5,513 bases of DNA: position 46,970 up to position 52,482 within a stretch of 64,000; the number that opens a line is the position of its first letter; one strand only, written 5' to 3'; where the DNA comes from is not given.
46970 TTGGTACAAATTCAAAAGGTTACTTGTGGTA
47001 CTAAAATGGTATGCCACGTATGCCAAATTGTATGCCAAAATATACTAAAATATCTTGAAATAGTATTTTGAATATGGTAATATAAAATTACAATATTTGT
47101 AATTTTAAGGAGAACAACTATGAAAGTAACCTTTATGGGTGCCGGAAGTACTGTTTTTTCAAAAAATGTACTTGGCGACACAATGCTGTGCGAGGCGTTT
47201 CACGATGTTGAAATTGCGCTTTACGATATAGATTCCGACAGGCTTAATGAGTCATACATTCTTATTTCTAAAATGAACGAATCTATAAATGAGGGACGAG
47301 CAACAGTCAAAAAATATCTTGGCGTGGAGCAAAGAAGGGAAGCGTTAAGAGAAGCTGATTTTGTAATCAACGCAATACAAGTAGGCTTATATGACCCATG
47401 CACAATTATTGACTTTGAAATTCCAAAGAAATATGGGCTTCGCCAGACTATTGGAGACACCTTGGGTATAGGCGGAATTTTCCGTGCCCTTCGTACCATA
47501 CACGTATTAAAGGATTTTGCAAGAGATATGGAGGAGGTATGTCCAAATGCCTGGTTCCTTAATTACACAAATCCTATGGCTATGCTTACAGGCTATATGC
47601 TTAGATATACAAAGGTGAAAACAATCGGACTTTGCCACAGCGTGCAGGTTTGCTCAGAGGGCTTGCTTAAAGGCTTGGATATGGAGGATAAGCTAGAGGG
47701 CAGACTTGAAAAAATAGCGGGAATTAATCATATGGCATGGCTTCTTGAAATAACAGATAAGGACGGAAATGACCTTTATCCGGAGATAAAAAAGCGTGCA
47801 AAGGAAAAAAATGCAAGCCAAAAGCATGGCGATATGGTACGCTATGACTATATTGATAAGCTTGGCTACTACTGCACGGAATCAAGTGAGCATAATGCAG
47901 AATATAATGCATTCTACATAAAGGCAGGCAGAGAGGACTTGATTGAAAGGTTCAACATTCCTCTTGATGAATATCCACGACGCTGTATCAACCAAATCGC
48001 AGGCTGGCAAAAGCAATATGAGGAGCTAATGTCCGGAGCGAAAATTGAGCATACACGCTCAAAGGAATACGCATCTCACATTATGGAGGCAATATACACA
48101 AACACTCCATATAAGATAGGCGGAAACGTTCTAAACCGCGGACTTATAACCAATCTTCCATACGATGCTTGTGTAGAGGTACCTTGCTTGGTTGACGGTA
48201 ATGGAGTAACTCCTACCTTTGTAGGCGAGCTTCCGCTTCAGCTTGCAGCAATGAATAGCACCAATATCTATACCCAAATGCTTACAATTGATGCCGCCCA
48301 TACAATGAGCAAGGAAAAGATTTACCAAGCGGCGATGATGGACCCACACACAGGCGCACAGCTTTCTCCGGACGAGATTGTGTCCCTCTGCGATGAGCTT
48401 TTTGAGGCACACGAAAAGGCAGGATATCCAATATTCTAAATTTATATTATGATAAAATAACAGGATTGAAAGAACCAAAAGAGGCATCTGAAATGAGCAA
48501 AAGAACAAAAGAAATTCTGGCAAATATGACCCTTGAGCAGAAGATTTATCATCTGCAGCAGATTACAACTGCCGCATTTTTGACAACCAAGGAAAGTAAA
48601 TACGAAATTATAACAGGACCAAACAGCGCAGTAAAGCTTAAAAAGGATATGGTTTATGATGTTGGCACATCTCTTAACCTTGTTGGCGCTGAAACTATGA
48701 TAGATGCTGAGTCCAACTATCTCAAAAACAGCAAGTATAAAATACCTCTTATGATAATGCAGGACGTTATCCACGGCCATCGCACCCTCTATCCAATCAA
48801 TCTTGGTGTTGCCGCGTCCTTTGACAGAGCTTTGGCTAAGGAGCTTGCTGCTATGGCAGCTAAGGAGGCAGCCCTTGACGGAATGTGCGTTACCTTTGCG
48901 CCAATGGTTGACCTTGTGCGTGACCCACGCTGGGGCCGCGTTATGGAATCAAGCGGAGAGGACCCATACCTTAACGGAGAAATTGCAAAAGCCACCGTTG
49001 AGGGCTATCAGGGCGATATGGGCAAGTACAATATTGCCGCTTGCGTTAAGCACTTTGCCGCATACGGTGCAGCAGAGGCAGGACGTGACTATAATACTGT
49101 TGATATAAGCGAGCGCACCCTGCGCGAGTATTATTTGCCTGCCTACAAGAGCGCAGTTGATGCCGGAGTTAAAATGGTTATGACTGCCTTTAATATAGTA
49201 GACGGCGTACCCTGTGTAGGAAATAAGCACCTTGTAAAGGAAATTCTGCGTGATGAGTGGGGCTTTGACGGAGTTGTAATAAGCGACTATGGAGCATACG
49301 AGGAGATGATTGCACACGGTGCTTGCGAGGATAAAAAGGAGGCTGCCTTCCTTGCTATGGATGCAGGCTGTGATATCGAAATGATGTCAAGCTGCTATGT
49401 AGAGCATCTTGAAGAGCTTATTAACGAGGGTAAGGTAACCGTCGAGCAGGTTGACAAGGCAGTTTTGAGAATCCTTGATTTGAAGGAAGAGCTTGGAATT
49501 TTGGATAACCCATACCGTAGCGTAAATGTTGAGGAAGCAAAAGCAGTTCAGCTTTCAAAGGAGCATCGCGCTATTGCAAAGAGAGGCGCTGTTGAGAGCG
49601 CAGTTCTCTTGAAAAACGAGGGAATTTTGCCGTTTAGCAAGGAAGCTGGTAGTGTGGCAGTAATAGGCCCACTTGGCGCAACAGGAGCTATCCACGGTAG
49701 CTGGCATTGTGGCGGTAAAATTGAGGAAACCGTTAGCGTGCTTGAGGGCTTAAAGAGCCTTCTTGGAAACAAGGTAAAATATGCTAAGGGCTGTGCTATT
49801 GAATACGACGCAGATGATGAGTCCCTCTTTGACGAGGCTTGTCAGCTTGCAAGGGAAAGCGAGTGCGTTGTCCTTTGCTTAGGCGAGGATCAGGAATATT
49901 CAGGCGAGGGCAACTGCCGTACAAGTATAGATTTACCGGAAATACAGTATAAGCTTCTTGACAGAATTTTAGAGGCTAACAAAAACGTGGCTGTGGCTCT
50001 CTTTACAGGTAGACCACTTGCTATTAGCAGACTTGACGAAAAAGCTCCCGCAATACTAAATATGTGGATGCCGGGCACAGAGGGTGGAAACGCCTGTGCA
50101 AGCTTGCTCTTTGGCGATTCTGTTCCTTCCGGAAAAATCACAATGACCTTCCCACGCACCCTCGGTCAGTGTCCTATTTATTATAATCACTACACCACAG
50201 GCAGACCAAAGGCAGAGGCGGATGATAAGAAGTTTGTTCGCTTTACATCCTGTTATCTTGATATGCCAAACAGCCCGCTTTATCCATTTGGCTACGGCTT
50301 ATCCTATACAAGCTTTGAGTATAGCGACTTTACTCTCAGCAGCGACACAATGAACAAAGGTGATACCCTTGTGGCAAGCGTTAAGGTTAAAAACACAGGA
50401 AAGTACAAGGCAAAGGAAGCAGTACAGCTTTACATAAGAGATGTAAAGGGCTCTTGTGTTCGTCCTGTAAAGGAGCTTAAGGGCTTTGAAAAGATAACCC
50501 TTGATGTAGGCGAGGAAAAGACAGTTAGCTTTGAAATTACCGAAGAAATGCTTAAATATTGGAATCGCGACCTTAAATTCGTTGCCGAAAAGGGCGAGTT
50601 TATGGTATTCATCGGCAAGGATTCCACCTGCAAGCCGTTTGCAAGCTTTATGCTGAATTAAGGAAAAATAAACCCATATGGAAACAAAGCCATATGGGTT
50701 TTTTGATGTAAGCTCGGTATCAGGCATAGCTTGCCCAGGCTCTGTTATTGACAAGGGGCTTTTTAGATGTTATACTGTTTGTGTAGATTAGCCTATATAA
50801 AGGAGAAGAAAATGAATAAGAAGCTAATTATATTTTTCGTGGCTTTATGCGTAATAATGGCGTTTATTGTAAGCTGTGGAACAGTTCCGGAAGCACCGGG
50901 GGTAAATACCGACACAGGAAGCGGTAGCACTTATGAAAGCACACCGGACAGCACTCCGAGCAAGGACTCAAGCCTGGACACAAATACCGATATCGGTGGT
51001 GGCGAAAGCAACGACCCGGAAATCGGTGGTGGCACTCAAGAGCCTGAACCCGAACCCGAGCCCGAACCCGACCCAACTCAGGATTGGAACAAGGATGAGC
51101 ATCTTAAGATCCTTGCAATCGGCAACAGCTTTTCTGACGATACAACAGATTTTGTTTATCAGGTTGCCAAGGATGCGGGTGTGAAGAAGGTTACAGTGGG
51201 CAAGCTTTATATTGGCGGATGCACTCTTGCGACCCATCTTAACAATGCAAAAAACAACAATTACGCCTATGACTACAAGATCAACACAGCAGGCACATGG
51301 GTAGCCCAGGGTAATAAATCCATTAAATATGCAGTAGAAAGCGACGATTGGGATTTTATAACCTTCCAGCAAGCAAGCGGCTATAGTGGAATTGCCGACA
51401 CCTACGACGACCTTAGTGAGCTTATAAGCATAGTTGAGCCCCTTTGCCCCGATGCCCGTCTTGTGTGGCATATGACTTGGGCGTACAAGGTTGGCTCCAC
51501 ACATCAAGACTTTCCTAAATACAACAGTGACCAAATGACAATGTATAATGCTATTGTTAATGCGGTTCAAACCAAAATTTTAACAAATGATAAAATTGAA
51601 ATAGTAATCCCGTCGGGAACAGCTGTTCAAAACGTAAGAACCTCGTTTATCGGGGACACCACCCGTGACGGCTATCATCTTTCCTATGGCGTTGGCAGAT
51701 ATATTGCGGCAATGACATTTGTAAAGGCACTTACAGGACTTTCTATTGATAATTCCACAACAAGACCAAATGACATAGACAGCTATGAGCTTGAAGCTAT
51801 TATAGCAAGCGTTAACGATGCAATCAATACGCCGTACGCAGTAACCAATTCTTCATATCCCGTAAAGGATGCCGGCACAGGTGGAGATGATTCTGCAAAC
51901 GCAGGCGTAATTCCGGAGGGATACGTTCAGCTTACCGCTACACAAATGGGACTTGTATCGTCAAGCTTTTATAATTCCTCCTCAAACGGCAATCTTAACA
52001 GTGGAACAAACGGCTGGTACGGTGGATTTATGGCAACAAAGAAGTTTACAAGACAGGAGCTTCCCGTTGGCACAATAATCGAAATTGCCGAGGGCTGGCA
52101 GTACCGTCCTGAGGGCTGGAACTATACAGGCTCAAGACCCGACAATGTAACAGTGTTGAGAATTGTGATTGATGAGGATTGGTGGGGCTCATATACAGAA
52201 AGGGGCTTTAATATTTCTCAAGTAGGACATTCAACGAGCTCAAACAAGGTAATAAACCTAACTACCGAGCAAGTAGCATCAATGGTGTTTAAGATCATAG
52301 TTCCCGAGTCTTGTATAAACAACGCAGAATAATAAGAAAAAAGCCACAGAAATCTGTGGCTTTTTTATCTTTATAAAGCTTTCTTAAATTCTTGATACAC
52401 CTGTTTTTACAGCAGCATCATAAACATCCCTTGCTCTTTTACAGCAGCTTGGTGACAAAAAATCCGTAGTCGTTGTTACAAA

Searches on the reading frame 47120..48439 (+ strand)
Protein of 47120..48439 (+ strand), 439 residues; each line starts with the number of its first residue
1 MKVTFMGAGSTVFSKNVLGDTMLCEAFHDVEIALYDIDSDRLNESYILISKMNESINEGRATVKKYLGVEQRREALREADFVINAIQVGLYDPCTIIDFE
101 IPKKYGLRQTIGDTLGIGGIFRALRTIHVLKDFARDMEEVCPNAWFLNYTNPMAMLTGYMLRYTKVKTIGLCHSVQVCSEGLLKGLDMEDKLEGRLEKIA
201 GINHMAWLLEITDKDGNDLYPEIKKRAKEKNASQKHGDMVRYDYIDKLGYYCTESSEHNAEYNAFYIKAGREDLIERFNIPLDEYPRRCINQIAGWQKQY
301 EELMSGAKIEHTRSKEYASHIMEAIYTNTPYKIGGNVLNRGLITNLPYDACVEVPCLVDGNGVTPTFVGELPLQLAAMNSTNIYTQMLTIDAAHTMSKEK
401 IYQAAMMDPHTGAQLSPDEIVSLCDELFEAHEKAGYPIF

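Call 28: search_protein_families(library=pfam, proteins=[window:47120-48439:+], max_evalue=0.00001)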
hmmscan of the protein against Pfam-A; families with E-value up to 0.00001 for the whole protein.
window:47120-48439:+ (439 aa): 2 families
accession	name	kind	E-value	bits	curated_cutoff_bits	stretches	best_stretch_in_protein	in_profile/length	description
PF11975.13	Glyco_hydro_4C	-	9.9e-64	215.6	24.1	1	199-411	1-211/211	Family 4 glycosyl hydrolase C-terminal domain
PF02056.22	Glyco_hydro_4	-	1.3e-63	214.3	23.2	1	2-187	1-182/183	Family 4 glycosyl hydrolase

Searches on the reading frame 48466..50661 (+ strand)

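Call 28: search_protein_families(library=pfam, proteins=[window:48466-50661:+], max_evalue=0.00001)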
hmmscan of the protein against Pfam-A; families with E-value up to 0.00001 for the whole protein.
window:48466-50661:+ (731 aa): 3 families
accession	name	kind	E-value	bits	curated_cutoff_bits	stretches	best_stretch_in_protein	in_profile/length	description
PF00933.27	Glyco_hydro_3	-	1.6e-70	238.5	27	1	22-338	1-315/316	Glycosyl hydrolase family 3 N terminal domain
PF01915.27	Glyco_hydro_3_C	-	1e-49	169.7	31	1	380-614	2-200/200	Glycosyl hydrolase family 3 C-terminal domain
PF14310.12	Fn3-like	-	9.9e-24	83.7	25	1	651-720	1-71/71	Fibronectin type III-like domain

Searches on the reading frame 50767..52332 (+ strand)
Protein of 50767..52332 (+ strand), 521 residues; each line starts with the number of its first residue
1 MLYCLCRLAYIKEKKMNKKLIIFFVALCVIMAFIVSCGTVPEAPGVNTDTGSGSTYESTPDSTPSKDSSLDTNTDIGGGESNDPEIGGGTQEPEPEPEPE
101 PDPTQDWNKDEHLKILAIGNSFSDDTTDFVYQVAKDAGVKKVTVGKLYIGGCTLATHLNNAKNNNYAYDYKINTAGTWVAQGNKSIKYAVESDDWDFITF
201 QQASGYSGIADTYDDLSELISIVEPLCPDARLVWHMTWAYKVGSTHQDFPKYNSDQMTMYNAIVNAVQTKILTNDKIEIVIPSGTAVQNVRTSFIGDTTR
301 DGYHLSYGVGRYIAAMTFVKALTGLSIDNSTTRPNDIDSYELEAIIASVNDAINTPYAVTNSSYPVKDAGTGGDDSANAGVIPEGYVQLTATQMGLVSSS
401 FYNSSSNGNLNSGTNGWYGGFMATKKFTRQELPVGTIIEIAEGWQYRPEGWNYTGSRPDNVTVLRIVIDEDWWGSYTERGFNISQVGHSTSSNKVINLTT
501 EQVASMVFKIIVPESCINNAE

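Call 28: search_protein_families(library=pfam, proteins=[window:50767-52332:+], max_evalue=0.00001)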
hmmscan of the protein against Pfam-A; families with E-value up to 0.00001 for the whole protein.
window:50767-52332:+ (521 aa): 1 family
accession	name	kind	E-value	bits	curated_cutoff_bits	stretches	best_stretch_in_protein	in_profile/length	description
PF16227.11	DUF4886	-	6.2e-75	251.8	26.7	1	114-344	1-234/242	Domain of unknown function (DUF4886)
